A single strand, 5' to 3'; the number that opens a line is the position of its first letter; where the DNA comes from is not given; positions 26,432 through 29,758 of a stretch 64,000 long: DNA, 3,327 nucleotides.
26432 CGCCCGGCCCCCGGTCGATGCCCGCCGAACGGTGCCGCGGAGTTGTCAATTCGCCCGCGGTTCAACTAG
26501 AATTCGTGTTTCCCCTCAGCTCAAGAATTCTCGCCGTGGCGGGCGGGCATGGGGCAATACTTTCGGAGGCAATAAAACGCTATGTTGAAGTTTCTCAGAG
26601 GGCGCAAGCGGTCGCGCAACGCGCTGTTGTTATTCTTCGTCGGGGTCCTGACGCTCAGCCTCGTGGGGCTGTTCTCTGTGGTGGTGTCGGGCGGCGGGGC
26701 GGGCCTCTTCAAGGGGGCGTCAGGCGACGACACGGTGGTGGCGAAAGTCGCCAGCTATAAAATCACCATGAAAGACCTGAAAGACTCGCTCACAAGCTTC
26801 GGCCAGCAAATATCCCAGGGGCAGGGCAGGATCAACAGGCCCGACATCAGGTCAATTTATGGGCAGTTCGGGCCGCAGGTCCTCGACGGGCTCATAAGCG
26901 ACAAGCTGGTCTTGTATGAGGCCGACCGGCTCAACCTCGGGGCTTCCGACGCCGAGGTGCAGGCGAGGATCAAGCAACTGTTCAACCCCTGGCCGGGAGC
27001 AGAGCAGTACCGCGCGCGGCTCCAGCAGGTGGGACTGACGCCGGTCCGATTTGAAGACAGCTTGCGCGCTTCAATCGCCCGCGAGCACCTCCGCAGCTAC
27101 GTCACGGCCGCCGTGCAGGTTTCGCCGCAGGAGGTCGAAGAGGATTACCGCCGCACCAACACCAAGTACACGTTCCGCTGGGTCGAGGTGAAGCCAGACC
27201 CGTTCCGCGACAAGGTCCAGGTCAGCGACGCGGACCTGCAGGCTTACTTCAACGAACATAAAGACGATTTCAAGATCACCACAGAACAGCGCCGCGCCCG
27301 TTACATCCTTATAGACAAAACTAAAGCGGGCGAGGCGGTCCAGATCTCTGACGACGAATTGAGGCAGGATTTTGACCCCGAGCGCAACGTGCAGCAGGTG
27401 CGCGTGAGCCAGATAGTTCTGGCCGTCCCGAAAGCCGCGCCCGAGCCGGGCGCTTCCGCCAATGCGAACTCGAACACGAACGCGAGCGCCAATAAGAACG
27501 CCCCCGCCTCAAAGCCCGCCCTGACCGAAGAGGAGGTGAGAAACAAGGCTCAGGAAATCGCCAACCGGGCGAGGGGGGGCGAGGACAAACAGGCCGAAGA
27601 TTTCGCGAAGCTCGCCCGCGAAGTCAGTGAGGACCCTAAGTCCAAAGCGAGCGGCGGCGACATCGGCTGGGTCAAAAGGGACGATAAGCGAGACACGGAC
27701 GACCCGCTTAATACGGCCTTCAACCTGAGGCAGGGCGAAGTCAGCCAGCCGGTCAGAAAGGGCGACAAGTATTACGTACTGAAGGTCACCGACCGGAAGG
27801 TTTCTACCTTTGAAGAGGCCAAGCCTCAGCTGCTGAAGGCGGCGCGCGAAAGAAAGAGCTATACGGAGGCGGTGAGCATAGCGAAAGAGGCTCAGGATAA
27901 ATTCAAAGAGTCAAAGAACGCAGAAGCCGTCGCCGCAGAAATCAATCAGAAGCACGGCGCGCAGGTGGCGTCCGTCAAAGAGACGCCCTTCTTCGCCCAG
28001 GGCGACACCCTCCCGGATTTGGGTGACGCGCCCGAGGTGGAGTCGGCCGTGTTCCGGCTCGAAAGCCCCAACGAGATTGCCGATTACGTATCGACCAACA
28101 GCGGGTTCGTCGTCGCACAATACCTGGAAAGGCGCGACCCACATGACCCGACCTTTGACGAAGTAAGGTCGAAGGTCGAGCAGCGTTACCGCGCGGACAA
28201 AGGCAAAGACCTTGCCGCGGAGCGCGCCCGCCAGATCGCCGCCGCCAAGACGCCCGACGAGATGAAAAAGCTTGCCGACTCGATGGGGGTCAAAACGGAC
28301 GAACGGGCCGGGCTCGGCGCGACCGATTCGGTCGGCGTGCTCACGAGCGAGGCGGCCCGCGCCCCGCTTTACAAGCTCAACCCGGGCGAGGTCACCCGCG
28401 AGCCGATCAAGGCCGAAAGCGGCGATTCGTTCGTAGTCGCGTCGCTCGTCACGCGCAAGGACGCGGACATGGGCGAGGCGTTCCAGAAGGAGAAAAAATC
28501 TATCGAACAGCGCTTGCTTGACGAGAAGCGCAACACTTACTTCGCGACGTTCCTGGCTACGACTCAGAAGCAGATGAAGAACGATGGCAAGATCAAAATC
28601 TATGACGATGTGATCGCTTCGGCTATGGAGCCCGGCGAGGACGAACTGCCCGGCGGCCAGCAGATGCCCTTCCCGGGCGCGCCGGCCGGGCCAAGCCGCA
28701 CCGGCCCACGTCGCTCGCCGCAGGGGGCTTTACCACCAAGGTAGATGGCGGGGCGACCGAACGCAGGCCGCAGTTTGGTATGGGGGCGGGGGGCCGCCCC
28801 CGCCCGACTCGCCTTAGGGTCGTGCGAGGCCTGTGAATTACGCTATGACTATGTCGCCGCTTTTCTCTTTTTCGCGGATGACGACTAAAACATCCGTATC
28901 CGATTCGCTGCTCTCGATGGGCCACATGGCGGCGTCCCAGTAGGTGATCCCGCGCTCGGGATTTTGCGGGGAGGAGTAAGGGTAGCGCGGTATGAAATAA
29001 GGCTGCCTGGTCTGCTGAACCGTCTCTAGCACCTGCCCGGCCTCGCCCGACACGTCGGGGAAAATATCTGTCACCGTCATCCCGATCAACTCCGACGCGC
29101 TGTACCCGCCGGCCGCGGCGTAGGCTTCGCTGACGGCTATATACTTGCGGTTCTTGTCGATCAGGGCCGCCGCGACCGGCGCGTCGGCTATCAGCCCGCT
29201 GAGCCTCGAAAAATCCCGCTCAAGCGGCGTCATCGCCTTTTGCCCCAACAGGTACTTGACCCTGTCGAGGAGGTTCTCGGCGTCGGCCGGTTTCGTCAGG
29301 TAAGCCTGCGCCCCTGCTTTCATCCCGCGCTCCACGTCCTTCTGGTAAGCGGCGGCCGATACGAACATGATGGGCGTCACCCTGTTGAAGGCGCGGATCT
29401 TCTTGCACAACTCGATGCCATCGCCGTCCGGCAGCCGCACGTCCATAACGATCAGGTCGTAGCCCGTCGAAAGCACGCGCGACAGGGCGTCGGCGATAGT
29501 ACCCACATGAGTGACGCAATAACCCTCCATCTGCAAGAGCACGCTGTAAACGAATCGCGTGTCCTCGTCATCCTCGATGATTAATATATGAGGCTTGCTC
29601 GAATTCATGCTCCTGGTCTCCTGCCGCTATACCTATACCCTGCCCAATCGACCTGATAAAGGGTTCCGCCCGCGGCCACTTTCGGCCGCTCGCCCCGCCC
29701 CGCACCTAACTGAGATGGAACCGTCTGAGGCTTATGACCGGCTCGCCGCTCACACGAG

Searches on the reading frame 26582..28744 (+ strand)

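Call 9: search_protein_families(library=pfam, proteins=[window:26582-28744:+])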
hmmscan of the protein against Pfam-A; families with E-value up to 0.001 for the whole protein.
window:26582-28744:+ (720 aa): 6 families
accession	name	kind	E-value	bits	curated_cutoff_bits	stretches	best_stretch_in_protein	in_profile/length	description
PF13624.11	SurA_N_3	-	4.4e-21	75.8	27.2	1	1-170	1-161/162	SurA-like N-terminal domain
PF13145.12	Rotamase_2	-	5.8e-17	63.1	27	2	434-529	35-120/121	PPIC-type PPIASE domain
PF00639.27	Rotamase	-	9.5e-16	59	21.7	1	313-404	12-97/97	PPIC-type PPIASE domain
PF13616.12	Rotamase_3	-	1.6e-14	54.9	22.5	1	311-406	28-116/116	PPIC-type PPIASE domain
PF13623.11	SurA_N_2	-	2.2e-11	44.2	28.5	1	11-136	6-123/145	SurA-like N-terminal domain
PF09312.16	SurA_N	-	0.00079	20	30.8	0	50-170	2-117/118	SurA N-terminal domain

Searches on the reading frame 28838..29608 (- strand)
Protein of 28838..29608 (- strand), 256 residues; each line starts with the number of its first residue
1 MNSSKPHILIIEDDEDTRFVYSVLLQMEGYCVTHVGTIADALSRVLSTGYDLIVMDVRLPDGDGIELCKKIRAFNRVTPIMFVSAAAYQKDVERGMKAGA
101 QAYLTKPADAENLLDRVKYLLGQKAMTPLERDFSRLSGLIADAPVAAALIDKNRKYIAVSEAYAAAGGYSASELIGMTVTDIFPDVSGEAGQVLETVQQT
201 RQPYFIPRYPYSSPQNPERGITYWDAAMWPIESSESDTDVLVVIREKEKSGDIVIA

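Call 9: search_protein_families(library=pfam, proteins=[window:28838-29608:-])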
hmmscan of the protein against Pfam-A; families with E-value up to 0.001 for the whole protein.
window:28838-29608:- (256 aa): 2 families
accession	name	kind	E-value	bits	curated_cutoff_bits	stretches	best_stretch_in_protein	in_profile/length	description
PF00072.30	Response_reg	-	2.7e-27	95.6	30.2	1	8-118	1-111/111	Response regulator receiver domain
PF08448.16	PAS_4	-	1.3e-07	32.2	23.1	1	143-210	4-72/110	PAS fold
